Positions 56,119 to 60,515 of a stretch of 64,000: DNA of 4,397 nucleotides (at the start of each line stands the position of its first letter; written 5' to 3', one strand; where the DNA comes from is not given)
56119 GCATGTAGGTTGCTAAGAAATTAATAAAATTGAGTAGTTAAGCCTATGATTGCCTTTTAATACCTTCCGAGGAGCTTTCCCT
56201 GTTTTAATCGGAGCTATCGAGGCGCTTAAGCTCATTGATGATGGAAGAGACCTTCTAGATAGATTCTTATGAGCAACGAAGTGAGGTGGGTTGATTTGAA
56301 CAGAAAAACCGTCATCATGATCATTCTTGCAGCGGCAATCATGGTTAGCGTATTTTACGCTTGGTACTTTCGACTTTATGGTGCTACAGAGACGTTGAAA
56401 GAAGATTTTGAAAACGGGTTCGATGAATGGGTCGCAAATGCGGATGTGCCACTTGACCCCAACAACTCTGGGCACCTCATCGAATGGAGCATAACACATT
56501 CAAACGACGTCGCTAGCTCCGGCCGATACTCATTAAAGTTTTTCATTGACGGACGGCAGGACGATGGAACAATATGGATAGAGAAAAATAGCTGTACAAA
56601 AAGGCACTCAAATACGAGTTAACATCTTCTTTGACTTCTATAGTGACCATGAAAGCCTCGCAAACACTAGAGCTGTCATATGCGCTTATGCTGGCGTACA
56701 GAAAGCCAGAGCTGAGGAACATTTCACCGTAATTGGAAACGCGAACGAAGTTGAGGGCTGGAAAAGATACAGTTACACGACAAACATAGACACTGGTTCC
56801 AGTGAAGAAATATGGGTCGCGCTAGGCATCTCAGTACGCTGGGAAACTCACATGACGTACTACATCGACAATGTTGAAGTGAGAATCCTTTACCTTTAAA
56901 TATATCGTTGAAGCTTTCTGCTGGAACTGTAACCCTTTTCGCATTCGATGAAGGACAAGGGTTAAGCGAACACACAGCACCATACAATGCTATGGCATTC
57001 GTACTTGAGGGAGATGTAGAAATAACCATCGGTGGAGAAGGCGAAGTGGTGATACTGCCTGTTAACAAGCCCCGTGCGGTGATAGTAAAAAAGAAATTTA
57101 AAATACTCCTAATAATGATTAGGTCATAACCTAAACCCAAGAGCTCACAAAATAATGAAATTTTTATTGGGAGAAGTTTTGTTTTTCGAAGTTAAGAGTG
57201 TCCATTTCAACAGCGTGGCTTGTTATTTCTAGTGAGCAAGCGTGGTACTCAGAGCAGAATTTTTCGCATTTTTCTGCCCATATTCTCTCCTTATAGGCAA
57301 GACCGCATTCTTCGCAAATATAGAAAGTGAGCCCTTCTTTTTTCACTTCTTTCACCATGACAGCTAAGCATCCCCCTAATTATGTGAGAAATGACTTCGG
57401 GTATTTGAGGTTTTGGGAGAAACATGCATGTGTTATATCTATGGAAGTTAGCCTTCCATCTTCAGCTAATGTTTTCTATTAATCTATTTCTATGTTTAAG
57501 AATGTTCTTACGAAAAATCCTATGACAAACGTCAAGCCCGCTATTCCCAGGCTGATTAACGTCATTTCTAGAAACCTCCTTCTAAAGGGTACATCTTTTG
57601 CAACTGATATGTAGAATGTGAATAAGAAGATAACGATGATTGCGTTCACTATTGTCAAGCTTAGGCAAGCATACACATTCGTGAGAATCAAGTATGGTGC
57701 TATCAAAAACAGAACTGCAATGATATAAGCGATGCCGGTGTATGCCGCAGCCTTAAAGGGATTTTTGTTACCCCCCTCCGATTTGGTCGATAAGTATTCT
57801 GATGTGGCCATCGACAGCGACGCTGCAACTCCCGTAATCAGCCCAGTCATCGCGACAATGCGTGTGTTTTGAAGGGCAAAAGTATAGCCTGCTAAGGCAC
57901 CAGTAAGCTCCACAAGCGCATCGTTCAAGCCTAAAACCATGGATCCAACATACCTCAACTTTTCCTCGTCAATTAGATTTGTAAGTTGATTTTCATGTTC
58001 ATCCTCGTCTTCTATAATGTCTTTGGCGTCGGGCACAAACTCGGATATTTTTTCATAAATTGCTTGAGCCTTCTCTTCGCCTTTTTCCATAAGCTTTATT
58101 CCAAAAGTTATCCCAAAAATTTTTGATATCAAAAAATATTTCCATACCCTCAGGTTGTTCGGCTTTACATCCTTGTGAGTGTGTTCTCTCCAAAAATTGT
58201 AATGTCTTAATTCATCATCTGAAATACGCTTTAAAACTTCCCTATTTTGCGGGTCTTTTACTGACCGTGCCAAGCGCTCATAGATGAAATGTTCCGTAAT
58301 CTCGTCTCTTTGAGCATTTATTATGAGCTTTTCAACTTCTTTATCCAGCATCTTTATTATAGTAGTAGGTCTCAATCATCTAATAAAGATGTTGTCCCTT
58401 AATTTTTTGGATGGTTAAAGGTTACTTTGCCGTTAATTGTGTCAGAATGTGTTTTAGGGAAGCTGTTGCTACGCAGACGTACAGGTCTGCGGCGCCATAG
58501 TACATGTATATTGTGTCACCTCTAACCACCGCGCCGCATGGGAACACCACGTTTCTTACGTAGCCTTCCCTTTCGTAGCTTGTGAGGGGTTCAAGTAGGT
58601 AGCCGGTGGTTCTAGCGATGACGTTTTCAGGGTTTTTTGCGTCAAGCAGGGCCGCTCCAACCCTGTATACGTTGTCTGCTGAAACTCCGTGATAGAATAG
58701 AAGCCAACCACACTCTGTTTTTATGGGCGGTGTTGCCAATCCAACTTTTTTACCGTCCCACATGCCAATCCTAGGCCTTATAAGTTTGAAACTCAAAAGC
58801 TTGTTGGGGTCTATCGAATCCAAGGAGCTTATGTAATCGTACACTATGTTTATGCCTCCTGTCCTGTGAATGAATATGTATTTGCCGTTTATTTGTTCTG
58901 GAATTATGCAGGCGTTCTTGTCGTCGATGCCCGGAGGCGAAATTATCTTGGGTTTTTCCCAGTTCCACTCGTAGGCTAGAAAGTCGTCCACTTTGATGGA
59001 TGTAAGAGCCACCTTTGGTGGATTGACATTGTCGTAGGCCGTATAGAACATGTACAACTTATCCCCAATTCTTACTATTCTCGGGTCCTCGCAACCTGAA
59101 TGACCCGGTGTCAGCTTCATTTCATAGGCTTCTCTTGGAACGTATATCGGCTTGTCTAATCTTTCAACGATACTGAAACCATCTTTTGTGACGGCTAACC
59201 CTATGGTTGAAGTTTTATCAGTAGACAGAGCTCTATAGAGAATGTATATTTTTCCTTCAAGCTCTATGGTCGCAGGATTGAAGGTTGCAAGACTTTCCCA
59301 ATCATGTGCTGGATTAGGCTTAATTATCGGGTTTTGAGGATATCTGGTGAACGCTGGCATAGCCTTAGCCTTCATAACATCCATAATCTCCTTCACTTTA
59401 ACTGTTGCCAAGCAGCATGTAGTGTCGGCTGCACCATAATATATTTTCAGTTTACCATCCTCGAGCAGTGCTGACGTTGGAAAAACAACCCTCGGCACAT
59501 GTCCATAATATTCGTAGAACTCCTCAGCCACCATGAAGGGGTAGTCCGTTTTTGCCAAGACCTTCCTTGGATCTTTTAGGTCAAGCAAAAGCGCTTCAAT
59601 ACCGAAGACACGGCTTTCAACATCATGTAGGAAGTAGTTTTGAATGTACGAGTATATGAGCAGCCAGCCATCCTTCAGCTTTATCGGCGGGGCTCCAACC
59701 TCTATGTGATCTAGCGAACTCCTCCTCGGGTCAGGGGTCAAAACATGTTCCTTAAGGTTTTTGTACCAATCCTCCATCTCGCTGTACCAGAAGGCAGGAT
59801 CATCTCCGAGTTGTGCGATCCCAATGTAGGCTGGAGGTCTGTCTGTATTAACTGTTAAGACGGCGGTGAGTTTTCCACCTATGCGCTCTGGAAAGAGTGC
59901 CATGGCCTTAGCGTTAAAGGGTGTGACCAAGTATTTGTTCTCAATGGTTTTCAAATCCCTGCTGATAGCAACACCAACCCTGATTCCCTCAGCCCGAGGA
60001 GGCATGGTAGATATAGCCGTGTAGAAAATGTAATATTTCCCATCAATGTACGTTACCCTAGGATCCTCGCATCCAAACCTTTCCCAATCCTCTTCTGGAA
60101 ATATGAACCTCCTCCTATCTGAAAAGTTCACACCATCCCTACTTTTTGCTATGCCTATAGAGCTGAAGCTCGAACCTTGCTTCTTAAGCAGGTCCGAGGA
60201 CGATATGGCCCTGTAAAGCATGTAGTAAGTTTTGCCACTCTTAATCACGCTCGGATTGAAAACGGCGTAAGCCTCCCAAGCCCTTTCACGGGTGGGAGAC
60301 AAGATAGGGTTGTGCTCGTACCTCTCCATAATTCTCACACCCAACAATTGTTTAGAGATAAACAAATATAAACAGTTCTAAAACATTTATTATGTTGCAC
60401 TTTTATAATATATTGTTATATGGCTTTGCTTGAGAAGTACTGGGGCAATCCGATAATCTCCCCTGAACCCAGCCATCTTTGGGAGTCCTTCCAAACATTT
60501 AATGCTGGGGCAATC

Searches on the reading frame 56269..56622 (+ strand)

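Call 11: search_protein_families(library=pfam, max_evalue=0.1, proteins=[window:56269-56622:+])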
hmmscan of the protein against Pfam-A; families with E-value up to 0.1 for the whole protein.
window:56269-56622:+ (117 aa): 1 family
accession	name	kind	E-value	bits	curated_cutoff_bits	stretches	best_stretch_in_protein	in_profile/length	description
PF12730.13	ABC2_membrane_4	-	0.097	13.1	27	0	10-47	9-46/179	ABC-2 family transporter protein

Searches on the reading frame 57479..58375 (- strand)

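Call 11: search_protein_families(library=pfam, max_evalue=0.1, proteins=[window:57479-58375:-])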
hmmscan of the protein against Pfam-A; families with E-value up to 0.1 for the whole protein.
window:57479-58375:- (298 aa): 5 families
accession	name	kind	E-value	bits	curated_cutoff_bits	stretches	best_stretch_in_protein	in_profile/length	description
PF01988.24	VIT1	-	1.1e-16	61.7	28.1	2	145-200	3-59/214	VIT family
PF02915.23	Rubrerythrin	-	9.9e-07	29.7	22.8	2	20-134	5-136/137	Rubrerythrin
PF03232.19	COQ7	-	0.00031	20.9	23.5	0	29-72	18-150/169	Ubiquinone biosynthesis protein COQ7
PF13548.11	DUF4126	-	0.03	14.5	27.5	1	162-242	84-170/175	Domain of unknown function (DUF4126)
PF03405.20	FA_desaturase_2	-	0.037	13.3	22.7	1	32-74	172-216/325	Fatty acid desaturase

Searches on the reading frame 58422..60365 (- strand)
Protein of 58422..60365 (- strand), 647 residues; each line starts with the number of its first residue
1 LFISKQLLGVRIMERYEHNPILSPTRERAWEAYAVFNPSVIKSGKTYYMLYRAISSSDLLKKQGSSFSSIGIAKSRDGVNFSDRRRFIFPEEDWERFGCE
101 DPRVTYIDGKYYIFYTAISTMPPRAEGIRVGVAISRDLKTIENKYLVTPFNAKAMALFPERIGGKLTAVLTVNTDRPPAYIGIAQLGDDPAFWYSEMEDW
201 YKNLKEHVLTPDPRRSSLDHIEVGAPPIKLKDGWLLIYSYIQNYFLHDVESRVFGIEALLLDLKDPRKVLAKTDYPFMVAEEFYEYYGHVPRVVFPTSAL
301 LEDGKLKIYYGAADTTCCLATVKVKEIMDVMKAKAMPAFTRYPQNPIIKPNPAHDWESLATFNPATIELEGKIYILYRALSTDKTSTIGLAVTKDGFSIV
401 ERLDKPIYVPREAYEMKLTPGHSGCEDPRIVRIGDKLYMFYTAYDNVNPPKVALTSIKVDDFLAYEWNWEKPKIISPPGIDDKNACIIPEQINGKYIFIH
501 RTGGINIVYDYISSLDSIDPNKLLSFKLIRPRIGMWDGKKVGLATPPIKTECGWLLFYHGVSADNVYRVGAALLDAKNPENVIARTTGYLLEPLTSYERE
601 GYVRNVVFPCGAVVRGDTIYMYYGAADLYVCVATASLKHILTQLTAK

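Call 11: search_protein_families(library=pfam, max_evalue=0.1, proteins=[window:58422-60365:-])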
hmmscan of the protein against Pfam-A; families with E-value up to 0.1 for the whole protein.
window:58422-60365:- (647 aa): 3 families
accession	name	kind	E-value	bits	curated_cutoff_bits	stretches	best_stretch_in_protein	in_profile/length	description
PF04041.19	Glyco_hydro_130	-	1.3e-104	350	26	2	356-642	22-316/320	beta-1,4-mannooligosaccharide phosphorylase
PF04616.20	Glyco_hydro_43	-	2.5e-08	34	32.2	1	37-122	12-90/288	Glycosyl hydrolases family 43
PF00251.26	Glyco_hydro_32N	-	0.0061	16.6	22.1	0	71-120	41-90/307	Glycosyl hydrolases family 32 N-terminal domain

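Call 45: list_cluster_members(proteins=[window:58422-60365:-, window:48364-49191:+, window:47595-48371:+, window:57479-58375:-, window:61519-62193:+, window:50644-51732:-, window:54581-55354:+])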
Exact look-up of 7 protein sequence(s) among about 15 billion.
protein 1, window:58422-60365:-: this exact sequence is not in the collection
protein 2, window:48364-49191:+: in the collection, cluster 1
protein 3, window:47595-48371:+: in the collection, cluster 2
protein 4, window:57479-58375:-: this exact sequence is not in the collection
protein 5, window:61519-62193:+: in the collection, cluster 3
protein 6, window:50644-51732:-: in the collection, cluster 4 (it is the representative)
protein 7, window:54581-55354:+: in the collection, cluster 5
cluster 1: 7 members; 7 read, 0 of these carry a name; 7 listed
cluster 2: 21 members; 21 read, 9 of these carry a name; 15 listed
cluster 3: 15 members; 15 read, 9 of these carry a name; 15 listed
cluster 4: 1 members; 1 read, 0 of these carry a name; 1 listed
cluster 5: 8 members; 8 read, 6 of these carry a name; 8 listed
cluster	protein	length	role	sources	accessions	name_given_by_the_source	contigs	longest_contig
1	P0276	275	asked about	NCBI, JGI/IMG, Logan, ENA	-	-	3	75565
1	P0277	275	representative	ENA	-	-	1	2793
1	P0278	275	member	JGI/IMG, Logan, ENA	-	-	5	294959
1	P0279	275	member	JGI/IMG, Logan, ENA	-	-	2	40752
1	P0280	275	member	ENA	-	-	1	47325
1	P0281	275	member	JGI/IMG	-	-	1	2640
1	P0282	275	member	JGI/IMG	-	-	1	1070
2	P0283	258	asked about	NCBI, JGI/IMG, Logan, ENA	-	-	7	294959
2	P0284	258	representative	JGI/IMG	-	-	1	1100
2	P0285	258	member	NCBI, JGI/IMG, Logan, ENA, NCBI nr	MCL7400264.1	MAG: metal ABC transporter ATP-binding protein [Thaumarchaeota archaeon] | ABC-type Mn2+/Zn2+ transport system ATPase subunit | metal ABC transporter ATP-binding protein [Candidatus Terraquivivens yellowstonensis]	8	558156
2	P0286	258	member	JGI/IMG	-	ABC-type Mn2+/Zn2+ transport system ATPase subunit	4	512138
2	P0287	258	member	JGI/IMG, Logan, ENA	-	ABC-type Mn2+/Zn2+ transport system ATPase subunit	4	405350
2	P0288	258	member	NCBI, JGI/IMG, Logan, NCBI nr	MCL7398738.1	MAG: metal ABC transporter ATP-binding protein [Thaumarchaeota archaeon] | ABC-type Mn2+/Zn2+ transport system ATPase subunit | metal ABC transporter ATP-binding protein [Candidatus Terraquivivens yellowstonensis]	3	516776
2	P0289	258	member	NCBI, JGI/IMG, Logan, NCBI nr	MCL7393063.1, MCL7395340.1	MAG: metal ABC transporter ATP-binding protein [Thaumarchaeota archaeon] | ABC-type Mn2+/Zn2+ transport system ATPase subunit | metal ABC transporter ATP-binding protein [Candidatus Terraquivivens yellowstonensis]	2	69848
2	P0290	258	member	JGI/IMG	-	zinc/manganese transport system ATP-binding protein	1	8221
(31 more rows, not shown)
